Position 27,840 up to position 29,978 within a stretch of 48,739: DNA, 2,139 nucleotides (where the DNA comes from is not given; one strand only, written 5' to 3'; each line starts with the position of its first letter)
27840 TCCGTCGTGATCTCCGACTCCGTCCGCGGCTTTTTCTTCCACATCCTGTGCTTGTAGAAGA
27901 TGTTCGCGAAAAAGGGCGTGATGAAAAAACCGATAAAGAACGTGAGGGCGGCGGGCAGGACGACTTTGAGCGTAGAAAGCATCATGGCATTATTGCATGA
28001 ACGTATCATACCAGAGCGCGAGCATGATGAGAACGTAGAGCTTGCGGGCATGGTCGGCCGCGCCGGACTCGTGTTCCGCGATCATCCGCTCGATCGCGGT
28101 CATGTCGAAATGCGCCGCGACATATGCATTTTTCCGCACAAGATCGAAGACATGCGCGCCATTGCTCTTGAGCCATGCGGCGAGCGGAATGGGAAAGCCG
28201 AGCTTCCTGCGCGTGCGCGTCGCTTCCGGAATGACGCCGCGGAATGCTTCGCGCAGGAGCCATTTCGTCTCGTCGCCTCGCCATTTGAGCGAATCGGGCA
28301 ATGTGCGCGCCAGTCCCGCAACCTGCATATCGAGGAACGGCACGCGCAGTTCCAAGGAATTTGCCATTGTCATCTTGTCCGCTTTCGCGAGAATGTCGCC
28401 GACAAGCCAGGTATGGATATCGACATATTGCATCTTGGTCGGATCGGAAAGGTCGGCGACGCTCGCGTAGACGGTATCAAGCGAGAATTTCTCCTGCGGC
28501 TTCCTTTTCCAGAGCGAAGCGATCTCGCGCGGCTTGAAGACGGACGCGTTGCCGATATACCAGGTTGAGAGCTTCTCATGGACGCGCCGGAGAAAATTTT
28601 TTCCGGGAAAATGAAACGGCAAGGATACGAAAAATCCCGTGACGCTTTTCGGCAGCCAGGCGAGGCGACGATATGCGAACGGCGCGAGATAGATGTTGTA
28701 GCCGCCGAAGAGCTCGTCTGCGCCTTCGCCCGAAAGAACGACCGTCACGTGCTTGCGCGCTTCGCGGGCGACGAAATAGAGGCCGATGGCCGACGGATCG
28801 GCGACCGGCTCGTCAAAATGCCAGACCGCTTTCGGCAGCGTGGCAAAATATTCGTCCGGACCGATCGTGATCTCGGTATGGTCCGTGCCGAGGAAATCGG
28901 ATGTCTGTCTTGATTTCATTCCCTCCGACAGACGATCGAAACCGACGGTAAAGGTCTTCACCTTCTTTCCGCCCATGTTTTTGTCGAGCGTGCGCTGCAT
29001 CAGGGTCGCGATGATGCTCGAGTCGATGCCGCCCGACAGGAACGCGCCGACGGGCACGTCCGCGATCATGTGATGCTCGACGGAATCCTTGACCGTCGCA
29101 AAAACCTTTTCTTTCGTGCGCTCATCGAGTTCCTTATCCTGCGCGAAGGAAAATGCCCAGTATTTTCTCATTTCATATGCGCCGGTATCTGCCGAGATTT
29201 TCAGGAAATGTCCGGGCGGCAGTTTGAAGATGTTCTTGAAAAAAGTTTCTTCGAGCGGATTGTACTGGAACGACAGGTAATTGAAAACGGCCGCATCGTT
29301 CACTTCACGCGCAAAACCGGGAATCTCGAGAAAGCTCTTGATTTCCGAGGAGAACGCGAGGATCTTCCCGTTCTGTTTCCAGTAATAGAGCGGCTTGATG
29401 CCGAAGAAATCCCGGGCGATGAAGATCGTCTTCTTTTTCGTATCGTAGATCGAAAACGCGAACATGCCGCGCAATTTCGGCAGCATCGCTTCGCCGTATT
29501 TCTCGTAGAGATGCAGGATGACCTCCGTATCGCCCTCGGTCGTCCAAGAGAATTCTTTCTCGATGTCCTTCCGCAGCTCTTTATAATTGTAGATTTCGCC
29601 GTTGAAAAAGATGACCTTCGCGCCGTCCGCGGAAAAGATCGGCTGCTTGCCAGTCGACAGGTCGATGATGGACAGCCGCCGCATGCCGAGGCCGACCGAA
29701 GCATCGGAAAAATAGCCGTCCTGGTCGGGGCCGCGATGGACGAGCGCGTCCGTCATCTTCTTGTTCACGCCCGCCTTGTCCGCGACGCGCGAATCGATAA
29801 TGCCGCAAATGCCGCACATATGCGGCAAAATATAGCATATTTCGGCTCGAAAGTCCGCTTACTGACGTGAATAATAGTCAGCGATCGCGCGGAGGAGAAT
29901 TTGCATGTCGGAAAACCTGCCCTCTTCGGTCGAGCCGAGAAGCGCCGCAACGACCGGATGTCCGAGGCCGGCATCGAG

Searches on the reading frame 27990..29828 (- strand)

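Call 7: search_protein_families(library=pfam, proteins=[window:27990-29828:-])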
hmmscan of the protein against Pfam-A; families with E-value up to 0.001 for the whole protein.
window:27990-29828:- (612 aa): 4 families
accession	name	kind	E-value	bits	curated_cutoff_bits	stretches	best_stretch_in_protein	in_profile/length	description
PF00733.27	Asn_synthase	-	3.9e-99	333.1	21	1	245-607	5-353/354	Asparagine synthase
PF13537.11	GATase_7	-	5.8e-44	149.5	25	1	50-167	2-122/123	Glutamine amidotransferase domain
PF13522.11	GATase_6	-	7.6e-37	126.7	27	1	34-162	1-130/130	Glutamine amidotransferase domain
PF12481.13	DUF3700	-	3.5e-05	23.8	27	1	113-162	123-172/228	Aluminium induced protein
